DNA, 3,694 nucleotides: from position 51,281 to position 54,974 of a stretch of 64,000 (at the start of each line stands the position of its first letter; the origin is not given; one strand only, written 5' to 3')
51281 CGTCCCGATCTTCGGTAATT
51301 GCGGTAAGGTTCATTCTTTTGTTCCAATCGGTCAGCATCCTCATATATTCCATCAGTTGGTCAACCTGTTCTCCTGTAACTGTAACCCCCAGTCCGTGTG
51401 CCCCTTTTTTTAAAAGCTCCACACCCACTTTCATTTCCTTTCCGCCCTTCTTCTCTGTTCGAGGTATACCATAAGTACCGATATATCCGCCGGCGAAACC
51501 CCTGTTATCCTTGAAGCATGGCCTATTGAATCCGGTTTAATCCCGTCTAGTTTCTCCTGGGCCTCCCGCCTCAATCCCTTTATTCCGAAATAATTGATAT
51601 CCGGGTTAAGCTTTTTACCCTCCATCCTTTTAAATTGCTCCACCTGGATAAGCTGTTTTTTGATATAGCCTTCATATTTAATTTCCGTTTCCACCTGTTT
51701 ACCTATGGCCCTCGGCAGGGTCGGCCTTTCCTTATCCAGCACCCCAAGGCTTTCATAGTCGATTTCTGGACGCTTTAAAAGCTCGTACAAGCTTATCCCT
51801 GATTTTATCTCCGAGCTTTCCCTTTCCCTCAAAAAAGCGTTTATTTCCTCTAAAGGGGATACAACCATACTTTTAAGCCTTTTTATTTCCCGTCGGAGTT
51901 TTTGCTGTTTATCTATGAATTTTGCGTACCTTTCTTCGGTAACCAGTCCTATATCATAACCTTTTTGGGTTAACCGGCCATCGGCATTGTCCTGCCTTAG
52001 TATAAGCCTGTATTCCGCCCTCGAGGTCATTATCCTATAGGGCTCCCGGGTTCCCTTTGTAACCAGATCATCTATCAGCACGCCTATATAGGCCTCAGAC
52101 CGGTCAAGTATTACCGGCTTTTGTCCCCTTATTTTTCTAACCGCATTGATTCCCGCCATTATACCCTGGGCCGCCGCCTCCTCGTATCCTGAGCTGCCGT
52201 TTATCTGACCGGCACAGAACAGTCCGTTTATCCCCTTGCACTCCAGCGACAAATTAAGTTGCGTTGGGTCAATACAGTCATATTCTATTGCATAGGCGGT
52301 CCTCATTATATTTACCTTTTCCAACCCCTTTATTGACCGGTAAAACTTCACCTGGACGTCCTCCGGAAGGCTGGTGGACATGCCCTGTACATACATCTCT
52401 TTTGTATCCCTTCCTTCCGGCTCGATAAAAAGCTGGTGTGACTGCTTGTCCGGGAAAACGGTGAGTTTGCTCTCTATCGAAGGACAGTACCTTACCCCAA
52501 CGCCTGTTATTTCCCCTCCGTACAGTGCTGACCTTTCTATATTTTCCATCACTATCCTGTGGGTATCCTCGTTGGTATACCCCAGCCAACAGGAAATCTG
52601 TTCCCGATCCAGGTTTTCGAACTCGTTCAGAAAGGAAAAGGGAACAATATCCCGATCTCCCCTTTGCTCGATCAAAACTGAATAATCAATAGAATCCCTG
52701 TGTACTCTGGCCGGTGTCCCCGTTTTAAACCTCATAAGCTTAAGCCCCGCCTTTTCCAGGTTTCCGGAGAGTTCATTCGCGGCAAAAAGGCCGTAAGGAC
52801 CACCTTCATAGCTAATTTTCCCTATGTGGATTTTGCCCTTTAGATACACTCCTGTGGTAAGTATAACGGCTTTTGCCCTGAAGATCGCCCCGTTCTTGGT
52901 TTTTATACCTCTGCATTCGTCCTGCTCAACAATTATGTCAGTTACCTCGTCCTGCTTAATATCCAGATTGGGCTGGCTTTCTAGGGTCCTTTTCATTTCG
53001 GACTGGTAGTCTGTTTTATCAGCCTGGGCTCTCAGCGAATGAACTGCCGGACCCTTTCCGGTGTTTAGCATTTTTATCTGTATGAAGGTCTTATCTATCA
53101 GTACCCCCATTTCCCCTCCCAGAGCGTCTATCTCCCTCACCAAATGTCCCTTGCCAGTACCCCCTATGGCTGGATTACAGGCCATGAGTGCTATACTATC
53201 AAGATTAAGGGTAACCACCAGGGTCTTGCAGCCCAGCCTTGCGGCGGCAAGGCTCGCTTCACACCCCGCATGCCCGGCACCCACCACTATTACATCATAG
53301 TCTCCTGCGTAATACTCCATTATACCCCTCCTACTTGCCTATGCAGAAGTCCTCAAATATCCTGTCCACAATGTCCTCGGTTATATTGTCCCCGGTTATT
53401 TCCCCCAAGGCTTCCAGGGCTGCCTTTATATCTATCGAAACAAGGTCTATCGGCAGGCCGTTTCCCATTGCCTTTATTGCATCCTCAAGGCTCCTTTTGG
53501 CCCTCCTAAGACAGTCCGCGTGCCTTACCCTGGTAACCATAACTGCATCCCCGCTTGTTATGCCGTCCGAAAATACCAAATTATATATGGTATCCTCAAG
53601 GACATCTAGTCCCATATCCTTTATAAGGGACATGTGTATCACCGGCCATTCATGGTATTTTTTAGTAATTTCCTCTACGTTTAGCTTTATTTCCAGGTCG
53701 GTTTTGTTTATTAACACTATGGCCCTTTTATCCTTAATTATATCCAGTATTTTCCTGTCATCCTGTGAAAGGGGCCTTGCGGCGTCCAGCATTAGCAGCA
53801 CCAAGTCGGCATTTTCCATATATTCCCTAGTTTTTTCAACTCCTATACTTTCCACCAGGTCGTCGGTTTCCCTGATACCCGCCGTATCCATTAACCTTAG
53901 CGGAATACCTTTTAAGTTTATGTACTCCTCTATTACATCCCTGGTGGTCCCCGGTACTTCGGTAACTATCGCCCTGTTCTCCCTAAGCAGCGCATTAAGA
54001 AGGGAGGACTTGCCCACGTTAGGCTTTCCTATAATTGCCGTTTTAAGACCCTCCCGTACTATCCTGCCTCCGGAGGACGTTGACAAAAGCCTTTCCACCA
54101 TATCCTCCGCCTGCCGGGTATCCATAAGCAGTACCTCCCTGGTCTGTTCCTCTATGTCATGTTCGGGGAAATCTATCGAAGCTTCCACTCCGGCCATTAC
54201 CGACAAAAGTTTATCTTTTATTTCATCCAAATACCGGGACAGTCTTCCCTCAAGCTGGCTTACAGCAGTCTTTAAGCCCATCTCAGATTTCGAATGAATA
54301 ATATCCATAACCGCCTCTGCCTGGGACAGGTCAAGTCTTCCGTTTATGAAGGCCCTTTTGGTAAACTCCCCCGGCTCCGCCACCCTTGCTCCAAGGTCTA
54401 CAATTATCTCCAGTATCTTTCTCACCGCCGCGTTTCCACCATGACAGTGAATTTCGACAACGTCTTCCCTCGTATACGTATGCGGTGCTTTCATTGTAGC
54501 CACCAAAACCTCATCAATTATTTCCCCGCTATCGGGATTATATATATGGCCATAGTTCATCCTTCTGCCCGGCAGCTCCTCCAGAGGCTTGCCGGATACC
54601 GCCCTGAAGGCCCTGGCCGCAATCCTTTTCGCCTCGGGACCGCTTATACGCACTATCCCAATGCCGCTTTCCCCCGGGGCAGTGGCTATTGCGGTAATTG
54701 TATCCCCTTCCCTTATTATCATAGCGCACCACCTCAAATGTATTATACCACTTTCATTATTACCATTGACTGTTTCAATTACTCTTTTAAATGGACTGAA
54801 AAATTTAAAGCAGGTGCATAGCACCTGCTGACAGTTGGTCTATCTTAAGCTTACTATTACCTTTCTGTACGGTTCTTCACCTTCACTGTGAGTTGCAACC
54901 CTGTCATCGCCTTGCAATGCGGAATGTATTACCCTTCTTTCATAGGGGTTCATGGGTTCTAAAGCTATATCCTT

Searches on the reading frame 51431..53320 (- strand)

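Call 85: search_protein_families(library=pfam, proteins=[window:51431-53320:-], max_evalue=0.00001)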
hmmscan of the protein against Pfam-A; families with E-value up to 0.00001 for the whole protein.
window:51431-53320:- (629 aa): 4 families
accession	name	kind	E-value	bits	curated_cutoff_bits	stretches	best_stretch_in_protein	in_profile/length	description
PF01134.28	GIDA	-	6.9e-164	546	22.1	1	9-400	1-390/391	Glucose inhibited division protein A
PF21680.2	GIDA_C_1st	-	1e-26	93.9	24.7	1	462-556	1-95/96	tRNA modifying enzyme MnmG/GidA C-terminal helical domain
PF13932.14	SAM_GIDA_C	-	1.5e-22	79.6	27.1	1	561-617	1-57/57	tRNA modifying enzyme MnmG/GidA C-terminal helical bundle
PF07992.20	Pyr_redox_2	-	3.2e-06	27.2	26.1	1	8-157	1-108/291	Pyridine nucleotide-disulphide oxidoreductase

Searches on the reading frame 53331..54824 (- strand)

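Call 85: search_protein_families(library=pfam, proteins=[window:53331-54824:-], max_evalue=0.00001)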
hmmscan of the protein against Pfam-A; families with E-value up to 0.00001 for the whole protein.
window:53331-54824:- (497 aa): 6 families
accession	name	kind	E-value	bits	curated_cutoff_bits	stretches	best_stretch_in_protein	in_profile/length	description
PF12631.12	MnmE_helical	-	1.2e-60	205.7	40.1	1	166-494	1-211/211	MnmE helical domain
PF10396.14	TrmE_N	-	1.6e-44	151.3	29.8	1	42-163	1-117/117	GTP-binding protein TrmE N-terminus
PF01926.29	MMR_HSR1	-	9.4e-28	97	21.9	1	262-374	2-113/113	50S ribosome-binding GTPase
PF02421.24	FeoB_N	-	4.1e-10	39.8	27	1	261-412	2-155/156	Ferrous iron transport protein B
PF00350.29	Dynamin_N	-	5.7e-08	33.4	27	0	263-295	2-34/168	Dynamin family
PF03193.22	RsgA_GTPase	-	7.9e-06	26.2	30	0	261-292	108-139/174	RsgA GTPase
